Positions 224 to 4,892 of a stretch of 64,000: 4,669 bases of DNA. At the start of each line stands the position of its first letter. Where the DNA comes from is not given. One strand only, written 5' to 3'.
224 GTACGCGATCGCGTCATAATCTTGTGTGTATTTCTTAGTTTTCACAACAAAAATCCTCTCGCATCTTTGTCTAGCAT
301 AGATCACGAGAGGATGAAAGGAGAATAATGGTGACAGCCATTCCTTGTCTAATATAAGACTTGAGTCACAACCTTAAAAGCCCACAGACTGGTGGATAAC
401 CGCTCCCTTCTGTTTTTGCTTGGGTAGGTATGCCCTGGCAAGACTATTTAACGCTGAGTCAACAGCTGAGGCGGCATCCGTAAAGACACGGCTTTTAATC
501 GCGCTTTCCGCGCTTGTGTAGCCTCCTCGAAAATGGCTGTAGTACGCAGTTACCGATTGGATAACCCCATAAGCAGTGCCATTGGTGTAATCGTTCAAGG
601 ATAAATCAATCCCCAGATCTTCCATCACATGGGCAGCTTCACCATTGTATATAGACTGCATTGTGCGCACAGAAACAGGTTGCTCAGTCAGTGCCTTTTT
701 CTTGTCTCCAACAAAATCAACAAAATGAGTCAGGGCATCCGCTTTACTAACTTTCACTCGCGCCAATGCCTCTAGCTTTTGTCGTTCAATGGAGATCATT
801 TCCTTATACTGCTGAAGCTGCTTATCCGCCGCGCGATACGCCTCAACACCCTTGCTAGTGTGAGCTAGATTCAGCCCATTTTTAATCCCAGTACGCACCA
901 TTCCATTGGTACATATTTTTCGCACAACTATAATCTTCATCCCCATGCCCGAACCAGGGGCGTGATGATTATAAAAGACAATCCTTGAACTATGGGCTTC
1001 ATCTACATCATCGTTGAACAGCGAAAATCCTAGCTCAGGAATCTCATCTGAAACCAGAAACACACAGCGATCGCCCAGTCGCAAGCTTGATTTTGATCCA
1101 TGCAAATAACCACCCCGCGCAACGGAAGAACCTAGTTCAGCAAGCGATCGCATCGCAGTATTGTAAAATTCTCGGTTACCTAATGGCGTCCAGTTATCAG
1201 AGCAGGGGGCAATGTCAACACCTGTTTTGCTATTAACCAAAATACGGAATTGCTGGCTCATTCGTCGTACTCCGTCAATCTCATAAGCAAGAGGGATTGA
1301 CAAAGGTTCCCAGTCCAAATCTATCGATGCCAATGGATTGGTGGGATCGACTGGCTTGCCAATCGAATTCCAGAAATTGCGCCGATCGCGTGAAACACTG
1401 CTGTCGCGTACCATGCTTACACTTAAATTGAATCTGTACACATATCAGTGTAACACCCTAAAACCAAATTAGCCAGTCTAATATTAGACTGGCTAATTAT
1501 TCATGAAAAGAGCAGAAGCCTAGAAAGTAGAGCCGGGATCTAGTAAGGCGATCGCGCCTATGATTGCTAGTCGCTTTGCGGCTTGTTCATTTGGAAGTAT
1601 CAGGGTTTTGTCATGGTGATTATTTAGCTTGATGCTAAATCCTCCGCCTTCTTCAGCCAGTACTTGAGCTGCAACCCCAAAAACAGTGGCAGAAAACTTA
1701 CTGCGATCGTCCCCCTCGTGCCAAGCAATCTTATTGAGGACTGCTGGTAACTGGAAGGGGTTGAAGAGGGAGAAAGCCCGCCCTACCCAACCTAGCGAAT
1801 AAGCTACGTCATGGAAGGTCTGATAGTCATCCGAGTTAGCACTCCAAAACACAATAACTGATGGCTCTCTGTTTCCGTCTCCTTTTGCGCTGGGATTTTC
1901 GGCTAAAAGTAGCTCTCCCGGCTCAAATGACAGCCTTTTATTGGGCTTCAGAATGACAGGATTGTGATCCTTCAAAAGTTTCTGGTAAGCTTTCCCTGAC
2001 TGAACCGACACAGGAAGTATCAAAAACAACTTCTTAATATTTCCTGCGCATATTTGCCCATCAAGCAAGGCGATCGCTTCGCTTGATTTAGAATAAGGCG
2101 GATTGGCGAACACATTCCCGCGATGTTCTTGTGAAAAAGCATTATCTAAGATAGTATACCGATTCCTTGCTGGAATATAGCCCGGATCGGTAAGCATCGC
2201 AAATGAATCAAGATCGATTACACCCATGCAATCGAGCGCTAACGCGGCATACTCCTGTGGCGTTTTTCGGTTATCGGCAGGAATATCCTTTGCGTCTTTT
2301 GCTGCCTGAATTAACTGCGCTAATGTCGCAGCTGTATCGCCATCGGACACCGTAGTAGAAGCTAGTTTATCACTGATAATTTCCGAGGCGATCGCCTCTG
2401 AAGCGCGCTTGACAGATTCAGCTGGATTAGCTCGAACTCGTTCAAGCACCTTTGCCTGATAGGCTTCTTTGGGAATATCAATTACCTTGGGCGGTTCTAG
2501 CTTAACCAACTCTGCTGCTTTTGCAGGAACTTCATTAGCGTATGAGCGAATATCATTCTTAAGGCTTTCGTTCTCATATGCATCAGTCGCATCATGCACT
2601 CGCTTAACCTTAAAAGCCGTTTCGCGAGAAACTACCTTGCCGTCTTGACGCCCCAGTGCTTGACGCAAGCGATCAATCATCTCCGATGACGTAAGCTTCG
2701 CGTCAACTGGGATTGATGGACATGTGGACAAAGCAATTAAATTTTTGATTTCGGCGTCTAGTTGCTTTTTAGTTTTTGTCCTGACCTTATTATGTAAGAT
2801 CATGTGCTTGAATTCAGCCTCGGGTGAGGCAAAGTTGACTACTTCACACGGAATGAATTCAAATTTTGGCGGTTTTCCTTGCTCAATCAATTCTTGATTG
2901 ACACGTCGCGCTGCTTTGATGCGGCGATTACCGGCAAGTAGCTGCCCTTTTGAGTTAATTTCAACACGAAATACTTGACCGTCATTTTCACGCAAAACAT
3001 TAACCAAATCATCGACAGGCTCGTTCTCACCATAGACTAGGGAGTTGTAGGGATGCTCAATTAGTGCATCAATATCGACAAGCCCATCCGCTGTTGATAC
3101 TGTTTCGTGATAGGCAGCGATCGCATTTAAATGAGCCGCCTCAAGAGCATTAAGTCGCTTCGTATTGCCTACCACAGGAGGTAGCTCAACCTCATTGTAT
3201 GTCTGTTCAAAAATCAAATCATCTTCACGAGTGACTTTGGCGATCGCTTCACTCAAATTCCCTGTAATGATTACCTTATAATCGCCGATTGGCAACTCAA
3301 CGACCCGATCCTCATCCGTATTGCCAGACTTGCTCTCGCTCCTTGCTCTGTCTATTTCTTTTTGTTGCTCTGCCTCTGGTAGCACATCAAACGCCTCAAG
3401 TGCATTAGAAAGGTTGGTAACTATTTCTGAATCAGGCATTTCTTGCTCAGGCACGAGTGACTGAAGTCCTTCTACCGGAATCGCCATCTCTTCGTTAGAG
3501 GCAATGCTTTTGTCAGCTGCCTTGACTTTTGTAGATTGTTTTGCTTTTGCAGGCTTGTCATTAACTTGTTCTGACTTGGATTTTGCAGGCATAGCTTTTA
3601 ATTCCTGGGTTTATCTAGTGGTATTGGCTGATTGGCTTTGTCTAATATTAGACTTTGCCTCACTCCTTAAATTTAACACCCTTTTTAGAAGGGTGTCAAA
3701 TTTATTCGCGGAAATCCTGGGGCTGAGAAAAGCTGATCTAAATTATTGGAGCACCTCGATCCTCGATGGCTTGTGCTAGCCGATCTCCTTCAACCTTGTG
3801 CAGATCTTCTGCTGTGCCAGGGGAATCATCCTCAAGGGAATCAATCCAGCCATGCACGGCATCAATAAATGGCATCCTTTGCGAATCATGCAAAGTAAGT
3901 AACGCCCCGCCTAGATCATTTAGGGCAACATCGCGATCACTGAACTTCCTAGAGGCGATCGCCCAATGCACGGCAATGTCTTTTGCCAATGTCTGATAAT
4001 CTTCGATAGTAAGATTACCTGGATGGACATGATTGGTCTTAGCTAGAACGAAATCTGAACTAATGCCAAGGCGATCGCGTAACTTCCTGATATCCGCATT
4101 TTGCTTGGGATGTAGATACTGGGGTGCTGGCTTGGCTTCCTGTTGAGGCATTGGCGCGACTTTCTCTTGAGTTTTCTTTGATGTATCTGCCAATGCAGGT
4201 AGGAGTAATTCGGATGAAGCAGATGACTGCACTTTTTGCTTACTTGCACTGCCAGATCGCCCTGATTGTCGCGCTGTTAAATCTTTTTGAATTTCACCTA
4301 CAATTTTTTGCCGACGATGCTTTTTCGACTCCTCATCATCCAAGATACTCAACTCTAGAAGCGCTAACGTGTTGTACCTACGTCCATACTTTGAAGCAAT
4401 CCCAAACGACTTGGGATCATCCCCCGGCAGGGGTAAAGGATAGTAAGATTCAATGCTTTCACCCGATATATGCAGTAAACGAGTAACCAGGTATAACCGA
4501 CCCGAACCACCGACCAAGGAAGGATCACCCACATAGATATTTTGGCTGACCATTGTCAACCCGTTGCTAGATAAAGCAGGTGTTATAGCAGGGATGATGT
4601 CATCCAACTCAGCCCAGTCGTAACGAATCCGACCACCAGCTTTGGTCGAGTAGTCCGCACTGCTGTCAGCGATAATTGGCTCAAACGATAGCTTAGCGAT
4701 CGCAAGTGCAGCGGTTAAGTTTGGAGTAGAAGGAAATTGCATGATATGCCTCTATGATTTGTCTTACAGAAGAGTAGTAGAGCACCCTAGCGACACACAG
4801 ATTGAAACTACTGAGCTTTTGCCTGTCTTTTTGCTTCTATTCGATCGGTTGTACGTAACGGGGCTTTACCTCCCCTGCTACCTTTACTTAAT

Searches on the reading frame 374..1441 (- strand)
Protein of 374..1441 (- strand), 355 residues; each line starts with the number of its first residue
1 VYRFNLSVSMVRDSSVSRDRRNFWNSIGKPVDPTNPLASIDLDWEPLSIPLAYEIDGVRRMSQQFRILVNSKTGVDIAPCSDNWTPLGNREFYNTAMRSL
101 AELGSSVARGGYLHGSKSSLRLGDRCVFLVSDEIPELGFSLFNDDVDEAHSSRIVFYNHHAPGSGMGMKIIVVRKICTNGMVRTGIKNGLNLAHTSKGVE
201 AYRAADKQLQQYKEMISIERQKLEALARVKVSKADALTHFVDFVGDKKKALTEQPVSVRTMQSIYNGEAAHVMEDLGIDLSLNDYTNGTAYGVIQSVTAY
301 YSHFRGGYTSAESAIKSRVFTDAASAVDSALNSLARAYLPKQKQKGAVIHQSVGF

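Call 11: search_protein_families(library=pfam, proteins=[window:374-1441:-], max_evalue=0.01)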
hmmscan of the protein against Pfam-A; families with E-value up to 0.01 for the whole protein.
window:374-1441:- (355 aa): 1 family
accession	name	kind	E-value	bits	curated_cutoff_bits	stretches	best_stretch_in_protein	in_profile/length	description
PF06067.16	DUF932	-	1.5e-12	48.2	23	1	104-306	22-211/227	Domain of unknown function (DUF932)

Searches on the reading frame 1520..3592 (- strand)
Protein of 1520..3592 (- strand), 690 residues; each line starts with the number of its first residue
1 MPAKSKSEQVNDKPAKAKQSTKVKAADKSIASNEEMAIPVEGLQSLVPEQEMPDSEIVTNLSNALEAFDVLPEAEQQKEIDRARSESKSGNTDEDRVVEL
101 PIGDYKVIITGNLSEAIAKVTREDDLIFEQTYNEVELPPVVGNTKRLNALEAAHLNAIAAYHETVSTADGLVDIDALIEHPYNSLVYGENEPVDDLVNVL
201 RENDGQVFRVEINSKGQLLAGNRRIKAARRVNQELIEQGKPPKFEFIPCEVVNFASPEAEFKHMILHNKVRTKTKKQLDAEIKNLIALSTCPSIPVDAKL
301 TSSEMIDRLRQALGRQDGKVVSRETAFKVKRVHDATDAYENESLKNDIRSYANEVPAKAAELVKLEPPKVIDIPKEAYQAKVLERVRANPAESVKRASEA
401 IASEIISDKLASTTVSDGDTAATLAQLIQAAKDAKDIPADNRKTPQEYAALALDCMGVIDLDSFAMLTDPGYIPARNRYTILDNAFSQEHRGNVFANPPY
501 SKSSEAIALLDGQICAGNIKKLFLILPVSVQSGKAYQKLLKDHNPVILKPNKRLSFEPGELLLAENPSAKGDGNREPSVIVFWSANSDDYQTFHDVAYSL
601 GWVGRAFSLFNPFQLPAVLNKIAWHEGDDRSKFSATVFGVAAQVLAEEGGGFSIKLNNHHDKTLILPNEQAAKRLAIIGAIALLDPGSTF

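Call 10: search_protein_families(library=phrogs, proteins=[window:1520-3592:-], max_evalue=0.001)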
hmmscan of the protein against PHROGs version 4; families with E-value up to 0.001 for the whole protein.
window:1520-3592:- (690 aa): 3 families
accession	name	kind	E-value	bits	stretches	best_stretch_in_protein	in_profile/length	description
phrog_111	-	other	7e-11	43.4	1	419-595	44-214/345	DNA methyltransferase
phrog_620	-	DNA, RNA and nucleotide metabolism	7.5e-07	30.4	1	172-288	12-117/217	ParB-like partition protein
phrog_498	-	other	3.1e-05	23.7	1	164-285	30-143/633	DNA methyltransferase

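Call 95: search_protein_families(library=pfam, proteins=[window:1520-3592:-], max_evalue=0.001)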
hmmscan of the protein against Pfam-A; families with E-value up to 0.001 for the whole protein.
window:1520-3592:- (690 aa): 1 family
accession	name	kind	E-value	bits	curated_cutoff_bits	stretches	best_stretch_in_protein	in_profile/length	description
PF05869.16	Dam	-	9.3e-08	32.4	28.1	1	440-593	10-154/169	DNA N-6-adenine-methyltransferase (Dam)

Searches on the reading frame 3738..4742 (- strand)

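Call 11: search_protein_families(library=pfam, proteins=[window:3738-4742:-], max_evalue=0.01)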
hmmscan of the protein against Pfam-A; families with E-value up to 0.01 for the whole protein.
window:3738-4742:- (334 aa): 1 family
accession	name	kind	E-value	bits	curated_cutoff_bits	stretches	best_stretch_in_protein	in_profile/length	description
PF04404.17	ERF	-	1.3e-06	29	25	1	40-146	25-134/153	ERF superfamily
